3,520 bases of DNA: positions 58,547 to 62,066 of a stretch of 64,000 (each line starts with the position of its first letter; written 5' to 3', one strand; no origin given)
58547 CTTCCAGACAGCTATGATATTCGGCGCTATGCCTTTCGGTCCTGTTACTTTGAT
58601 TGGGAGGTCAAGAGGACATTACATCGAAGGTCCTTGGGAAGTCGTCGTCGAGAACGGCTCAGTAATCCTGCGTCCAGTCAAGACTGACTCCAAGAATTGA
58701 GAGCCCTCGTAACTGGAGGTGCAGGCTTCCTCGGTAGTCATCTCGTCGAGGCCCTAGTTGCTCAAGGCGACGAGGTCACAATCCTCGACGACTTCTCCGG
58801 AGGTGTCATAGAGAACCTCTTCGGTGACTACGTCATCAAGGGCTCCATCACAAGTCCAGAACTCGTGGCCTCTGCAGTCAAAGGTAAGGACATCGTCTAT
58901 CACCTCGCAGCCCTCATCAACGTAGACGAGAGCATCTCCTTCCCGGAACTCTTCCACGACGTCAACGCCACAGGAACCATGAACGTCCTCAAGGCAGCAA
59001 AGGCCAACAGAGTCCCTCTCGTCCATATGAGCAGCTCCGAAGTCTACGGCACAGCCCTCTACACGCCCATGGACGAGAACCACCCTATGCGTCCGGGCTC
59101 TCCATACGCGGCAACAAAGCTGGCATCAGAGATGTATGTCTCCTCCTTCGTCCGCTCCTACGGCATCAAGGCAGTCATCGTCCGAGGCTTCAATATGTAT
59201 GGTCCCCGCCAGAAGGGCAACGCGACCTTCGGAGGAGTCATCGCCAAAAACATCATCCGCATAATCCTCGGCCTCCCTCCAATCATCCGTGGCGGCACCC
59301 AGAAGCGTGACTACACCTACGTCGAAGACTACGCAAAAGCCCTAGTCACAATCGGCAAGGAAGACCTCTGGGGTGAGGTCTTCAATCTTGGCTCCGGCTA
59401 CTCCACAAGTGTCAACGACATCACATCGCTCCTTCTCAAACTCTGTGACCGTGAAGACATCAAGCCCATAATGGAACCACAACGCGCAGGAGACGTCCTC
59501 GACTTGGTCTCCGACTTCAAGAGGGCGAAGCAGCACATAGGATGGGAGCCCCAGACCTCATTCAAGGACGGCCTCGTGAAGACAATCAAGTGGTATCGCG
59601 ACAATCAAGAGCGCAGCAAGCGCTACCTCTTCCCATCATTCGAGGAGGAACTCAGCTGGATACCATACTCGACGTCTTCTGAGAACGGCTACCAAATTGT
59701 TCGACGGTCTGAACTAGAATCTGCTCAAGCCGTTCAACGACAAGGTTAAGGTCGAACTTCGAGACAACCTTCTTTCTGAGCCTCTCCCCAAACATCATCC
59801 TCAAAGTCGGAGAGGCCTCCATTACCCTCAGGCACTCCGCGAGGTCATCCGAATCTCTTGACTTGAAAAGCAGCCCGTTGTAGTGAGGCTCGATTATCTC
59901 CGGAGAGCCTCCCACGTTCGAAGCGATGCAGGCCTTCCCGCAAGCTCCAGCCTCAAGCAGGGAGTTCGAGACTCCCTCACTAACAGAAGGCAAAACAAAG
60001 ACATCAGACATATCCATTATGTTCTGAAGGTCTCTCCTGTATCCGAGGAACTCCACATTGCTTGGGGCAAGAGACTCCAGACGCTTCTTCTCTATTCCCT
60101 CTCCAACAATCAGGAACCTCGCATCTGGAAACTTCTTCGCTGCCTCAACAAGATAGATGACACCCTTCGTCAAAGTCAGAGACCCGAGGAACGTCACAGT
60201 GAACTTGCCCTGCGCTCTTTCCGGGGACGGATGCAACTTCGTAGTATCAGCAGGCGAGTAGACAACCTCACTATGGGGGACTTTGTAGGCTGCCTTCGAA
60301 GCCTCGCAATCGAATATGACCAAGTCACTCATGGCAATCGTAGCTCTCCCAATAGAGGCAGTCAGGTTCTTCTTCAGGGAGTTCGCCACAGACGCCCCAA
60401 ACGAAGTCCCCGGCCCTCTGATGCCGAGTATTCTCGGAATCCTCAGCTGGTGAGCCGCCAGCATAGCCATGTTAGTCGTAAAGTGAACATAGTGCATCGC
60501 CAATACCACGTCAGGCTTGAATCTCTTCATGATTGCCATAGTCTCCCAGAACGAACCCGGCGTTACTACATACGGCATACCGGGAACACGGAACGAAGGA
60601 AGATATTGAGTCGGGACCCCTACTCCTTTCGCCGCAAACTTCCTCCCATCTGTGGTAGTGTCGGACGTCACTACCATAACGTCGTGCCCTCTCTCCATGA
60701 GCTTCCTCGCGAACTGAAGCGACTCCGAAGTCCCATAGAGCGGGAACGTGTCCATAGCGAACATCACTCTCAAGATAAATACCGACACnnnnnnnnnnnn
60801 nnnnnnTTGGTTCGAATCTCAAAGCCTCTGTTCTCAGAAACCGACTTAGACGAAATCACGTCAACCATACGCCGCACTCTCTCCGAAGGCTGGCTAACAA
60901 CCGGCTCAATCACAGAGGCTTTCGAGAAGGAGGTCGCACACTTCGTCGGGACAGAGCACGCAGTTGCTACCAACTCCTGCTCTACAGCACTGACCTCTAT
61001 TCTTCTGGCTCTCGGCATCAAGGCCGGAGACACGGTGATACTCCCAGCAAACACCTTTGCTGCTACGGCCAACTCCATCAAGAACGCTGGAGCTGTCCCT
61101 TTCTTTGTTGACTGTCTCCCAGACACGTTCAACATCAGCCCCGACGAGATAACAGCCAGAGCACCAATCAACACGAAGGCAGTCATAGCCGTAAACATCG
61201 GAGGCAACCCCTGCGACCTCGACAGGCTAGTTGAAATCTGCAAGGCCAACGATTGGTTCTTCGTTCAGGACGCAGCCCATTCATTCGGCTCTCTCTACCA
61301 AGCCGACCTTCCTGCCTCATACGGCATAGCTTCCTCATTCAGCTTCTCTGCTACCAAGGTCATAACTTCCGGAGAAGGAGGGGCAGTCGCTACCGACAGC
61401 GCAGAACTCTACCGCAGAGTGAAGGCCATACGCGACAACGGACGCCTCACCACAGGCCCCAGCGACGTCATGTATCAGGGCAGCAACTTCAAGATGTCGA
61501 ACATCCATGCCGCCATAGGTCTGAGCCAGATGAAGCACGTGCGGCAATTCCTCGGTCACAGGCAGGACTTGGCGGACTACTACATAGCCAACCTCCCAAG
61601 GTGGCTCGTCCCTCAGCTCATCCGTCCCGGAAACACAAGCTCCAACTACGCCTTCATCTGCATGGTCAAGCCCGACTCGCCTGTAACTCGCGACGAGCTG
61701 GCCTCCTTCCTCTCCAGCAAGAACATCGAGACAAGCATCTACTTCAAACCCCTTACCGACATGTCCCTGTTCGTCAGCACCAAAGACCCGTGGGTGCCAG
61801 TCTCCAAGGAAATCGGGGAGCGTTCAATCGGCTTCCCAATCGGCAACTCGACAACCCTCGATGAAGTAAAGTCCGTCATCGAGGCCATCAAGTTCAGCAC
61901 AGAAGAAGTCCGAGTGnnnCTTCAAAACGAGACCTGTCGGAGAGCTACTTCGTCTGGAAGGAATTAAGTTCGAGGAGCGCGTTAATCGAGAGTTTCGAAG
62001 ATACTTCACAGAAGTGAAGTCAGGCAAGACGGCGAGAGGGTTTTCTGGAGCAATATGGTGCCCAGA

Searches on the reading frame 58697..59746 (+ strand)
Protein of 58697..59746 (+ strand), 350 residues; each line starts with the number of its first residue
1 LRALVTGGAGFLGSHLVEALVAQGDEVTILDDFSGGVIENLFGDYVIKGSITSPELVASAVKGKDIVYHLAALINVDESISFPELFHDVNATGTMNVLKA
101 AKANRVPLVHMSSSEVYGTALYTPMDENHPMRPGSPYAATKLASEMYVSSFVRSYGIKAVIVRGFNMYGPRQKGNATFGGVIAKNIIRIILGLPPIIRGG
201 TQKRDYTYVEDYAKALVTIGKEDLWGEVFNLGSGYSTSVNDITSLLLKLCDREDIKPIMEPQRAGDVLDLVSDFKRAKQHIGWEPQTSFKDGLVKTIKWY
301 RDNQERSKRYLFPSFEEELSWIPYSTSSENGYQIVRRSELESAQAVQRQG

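Call 17: search_protein_families(library=pfam, proteins=[window:58697-59746:+], max_evalue=0.01)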
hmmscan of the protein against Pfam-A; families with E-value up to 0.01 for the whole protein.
window:58697-59746:+ (350 aa): 7 families
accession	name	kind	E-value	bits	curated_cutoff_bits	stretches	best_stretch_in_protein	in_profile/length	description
PF16363.11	GDP_Man_Dehyd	-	5.7e-60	204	27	1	4-294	1-330/332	GDP-mannose 4,6 dehydratase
PF01370.27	Epimerase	-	2.2e-56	191.4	20.9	1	3-232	1-240/240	NAD dependent epimerase/dehydratase family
PF04321.23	RmlD_sub_bind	-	2.1e-21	76.7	27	1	1-259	1-242/287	RmlD substrate binding domain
PF01073.25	3Beta_HSD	-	3.2e-20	72.8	22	1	4-217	1-226/280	3-beta hydroxysteroid dehydrogenase/isomerase family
PF07993.18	NAD_binding_4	-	4.8e-15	55.9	20.1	2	59-174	84-214/258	Male sterility protein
PF13460.12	NAD_binding_10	-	3.7e-09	37.1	27.2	1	7-149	1-132/184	NAD(P)H-binding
PF02719.21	Polysacc_synt_2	-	2.2e-08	34.1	20.2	1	4-254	2-251/293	Polysaccharide biosynthesis protein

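Call 69: find_homologous_proteins(query=window:58697-59746:+, max_evalue=1e-20)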
Query window:58697-59746:+ (350 aa): 6612 proteins with E <= 1e-20 among 8000 candidates; the best 120 are listed.
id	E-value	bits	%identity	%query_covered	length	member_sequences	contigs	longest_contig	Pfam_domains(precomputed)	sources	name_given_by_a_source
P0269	6.2e-231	783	100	100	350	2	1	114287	PF04321.24,PF16363.12,PF02719.22,PF01073.26,PF07993.19,PF13460.13,PF01370.28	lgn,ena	-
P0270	9.0e-128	444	60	94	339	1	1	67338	PF04321.24,PF16363.12,PF02719.22,PF05368.20,PF01073.26,PF07993.19,PF13460.13,PF01370.28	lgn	-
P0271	1.3e-127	444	59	94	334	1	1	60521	PF04321.24,PF16363.12,PF02719.22,PF01073.26,PF07993.19,PF01370.28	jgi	jgi:nucleoside-diphosphate-sugar epimerase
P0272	9.5e-120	418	59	91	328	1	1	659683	PF04321.24,PF16363.12,PF02719.22,PF01073.26,PF07993.19,PF13460.13,PF01370.28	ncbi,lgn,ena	-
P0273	8.5e-116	405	58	91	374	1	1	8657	PF04321.24,PF16363.12,PF02719.22,PF05368.20,PF01073.26,PF07993.19,PF13460.13,PF00106.32,PF01370.28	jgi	jgi:UDP-glucose 4-epimerase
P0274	1.1e-73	266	47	86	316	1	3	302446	PF04321.24,PF16363.12,PF02719.22,PF01073.26,PF07993.19,PF13460.13,PF00106.32,PF01370.28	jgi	jgi:UDP-glucose 4-epimerase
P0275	7.3e-73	264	44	89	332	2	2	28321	PF04321.24,PF16363.12,PF02719.22,PF05368.20,PF01073.26,PF07993.19,PF13460.13,PF00106.32,PF01370.28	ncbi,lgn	ncbi:MAG: SDR family NAD(P)-dependent oxidoreductase [Candidatus Bathyarchaeia archaeon]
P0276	4.0e-70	255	43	95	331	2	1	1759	PF04321.24,PF16363.12,PF02719.22,PF05368.20,PF01073.26,PF07993.19,PF13460.13,PF01370.28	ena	-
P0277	5.7e-69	251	41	86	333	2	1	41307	PF04321.24,PF16363.12,PF02719.22,PF05368.20,PF01073.26,PF07993.19,PF13460.13,PF00106.32,PF01370.28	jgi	-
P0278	1.0e-68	250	42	87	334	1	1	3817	PF04321.24,PF16363.12,PF02719.22,PF05368.20,PF01073.26,PF07993.19,PF13460.13,PF00106.32,PF01370.28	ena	-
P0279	1.4e-68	250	43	88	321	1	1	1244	PF04321.24,PF16363.12,PF02719.22,PF01073.26,PF07993.19,PF13460.13,PF00106.32,PF01370.28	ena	-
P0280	2.2e-68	249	41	91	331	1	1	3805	PF04321.24,PF16363.12,PF02719.22,PF05368.20,PF01073.26,PF07993.19,PF13460.13,PF01370.28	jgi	jgi:UDP-glucose 4-epimerase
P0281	2.9e-68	249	45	85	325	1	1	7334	PF04321.24,PF16363.12,PF02719.22,PF01073.26,PF07993.19,PF13460.13,PF01370.28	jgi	jgi:UDP-glucose 4-epimerase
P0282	6.1e-68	248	41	89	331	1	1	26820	PF04321.24,PF16363.12,PF02719.22,PF05368.20,PF01073.26,PF07993.19,PF13460.13,PF01370.28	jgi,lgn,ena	-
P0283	7.4e-68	247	43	87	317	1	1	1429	PF04321.24,PF16363.12,PF02719.22,PF05368.20,PF01073.26,PF07993.19,PF13460.13,PF00106.32,PF01370.28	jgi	jgi:UDP-glucose 4-epimerase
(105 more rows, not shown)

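Call 70: find_encoding_contigs(protein=P0272, flank=10000, max_places=3)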
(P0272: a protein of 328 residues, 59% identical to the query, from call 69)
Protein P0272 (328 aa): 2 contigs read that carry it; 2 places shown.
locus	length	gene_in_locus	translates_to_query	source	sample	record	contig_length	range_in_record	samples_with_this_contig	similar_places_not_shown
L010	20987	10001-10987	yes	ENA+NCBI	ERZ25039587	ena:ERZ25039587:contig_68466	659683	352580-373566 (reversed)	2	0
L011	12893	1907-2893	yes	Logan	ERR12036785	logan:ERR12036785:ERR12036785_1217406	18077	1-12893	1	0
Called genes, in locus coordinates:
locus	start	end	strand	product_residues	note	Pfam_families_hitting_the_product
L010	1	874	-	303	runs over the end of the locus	PF14528:LAGLIDADG_3 (weak)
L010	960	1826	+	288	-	PF00809:Pterin_bind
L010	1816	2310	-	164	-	PF01288:HPPK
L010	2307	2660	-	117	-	PF02152:FolB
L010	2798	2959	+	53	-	-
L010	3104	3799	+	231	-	PF01545:Cation_efflux (weak)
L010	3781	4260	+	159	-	-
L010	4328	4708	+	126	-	PF01294:Ribosomal_L13e (weak)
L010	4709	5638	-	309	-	PF07934:OGG_N, PF00730:HhH-GPD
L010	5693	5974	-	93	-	PF14947:HTH_45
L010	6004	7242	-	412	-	PF04519:Bactofilin (faint)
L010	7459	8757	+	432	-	PF00202:Aminotran_3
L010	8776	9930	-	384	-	PF00581:Rhodanese, PF00753:Lactamase_B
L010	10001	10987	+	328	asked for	PF01073:3Beta_HSD, PF01370:Epimerase, PF02719:Polysacc_synt_2, PF04321:RmlD_sub_bind, PF13460:NAD_binding_10, PF16363:GDP_Man_Dehyd, PF07993:NAD_binding_4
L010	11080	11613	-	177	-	PF08241:Methyltransf_11 (weak)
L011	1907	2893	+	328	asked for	PF01073:3Beta_HSD, PF01370:Epimerase, PF02719:Polysacc_synt_2, PF04321:RmlD_sub_bind, PF13460:NAD_binding_10, PF16363:GDP_Man_Dehyd, PF07993:NAD_binding_4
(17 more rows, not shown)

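Call 71: find_encoding_contigs(protein=P0270, flank=10000, max_places=2)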
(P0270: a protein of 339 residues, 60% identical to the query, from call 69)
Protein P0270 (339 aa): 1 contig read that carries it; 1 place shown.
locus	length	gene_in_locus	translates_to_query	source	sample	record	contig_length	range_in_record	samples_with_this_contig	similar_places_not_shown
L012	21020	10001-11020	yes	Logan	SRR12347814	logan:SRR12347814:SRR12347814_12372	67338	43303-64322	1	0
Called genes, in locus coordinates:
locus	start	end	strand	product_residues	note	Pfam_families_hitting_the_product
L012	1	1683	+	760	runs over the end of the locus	-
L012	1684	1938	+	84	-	-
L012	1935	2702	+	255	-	-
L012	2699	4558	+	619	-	PF03141:Methyltransf_29 (weak), PF07021:MetW, PF13489:Methyltransf_23, PF08241:Methyltransf_11, PF08242:Methyltransf_12, PF13649:Methyltransf_25, PF13847:Methyltransf_31, PF00535:Glycos_transf_2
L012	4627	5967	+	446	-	PF03601:Cons_hypoth698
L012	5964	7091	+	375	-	PF03358:FMN_red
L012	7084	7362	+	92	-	-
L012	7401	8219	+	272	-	PF21360:PylC-like_N, PF02655:ATP-grasp_3, PF15632:ATPgrasp_Ter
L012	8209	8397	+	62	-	-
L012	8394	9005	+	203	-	PF02585:PIG-L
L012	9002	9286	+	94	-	-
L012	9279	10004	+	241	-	PF01370:Epimerase (faint), PF13561:adh_short_C2, PF00106:adh_short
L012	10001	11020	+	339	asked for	PF01073:3Beta_HSD, PF01370:Epimerase, PF02719:Polysacc_synt_2 (weak), PF04321:RmlD_sub_bind, PF05368:NmrA (faint), PF13460:NAD_binding_10 (weak), PF16363:GDP_Man_Dehyd, PF07993:NAD_binding_4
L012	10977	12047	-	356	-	PF13439:Glyco_transf_4, PF00534:Glycos_transf_1, PF13692:Glyco_trans_1_4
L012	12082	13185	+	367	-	PF01041:DegT_DnrJ_EryC1, PF00155:Aminotran_1_2 (weak), PF01053:Cys_Met_Meta_PP (weak)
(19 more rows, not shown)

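Call 72: find_related_loci(query=P0272, collection=genome_contigs, flank=3000)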
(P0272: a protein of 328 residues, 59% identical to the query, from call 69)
Query P0272 (328 aa) in genome_contigs; peptide patterns used: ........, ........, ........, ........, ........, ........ (x = any residue, [..] = any of these).
41 stretches matched a pattern; 2 encode a relative of the query (tblastn E <= 1e-3); 2 distinct loci.
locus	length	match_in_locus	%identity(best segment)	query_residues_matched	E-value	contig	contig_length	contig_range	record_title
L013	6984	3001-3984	100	1-328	0e+0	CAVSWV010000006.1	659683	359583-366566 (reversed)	MAG: uncultured archaeon isolate MFD09222.bin.1.112 genome assembly, contig: contig_68466, whole genome shotgun sequence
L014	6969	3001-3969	27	8-319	3e-27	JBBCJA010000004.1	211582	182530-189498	MAG: Selenomonadaceae bacterium isolate MAG_CPA_14 P10A_000000091754, whole genome shotgun sequence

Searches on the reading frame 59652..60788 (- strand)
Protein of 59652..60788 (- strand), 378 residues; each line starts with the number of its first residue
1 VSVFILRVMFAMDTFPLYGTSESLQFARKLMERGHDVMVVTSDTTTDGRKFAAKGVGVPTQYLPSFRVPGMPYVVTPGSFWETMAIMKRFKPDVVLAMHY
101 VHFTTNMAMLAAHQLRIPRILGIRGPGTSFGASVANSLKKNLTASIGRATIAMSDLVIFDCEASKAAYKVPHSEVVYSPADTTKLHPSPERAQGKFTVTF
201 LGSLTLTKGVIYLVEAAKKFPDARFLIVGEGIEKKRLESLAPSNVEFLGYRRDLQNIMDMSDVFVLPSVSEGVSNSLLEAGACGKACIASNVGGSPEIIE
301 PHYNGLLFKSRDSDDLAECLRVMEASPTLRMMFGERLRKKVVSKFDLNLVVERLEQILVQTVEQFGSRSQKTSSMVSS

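Call 94: search_protein_families(library=pfam, proteins=[window:59652-60788:-], max_evalue=0.01)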
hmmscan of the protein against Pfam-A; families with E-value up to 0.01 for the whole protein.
window:59652-60788:- (378 aa): 7 families
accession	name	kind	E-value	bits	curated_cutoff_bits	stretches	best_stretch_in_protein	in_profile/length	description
PF00534.26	Glycos_transf_1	-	1.8e-33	115.9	26.4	1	183-339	3-171/172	Glycosyl transferases group 1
PF13692.12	Glyco_trans_1_4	-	8.4e-32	110.8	27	1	196-320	2-136/142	Glycosyl transferases group 1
PF13579.12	Glyco_trans_4_4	-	1.8e-12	48.3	29.7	1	24-167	8-141/158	Glycosyl transferase 4-like domain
PF13439.12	Glyco_transf_4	-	1.1e-11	45.5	28.5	1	25-169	10-149/170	Glycosyltransferase Family 4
PF13524.12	Glyco_trans_1_2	-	1.2e-07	32.2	25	1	213-354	5-142/144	Glycosyl transferase-like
PF13477.12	Glyco_trans_4_2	-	0.00012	22.7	23.4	1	24-130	14-111/139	Glycosyl transferase 4-like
PF03033.26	Glyco_transf_28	-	0.0023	18.5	26.2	1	26-121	18-116/139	Glycosyltransferase family 28 N-terminal domain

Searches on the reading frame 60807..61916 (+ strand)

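Call 94: search_protein_families(library=pfam, proteins=[window:60807-61916:+], max_evalue=0.01)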
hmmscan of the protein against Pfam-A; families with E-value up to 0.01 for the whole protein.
window:60807-61916:+ (370 aa): 4 families
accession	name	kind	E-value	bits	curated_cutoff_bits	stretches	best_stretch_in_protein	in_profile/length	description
PF01041.23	DegT_DnrJ_EryC1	-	2.8e-91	306.8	19.8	1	15-361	5-359/360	DegT/DnrJ/EryC1/StrS aminotransferase family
PF00155.27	Aminotran_1_2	-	9.1e-11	42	19.7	1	32-161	38-191/361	Aminotransferase class I and II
PF01053.26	Cys_Met_Meta_PP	-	7.5e-07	28.5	27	1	36-209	54-227/381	Cys/Met metabolism PLP-dependent enzyme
PF00266.25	Aminotran_5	-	6.9e-05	22.4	21.5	1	30-163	39-183/371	Aminotransferase class-V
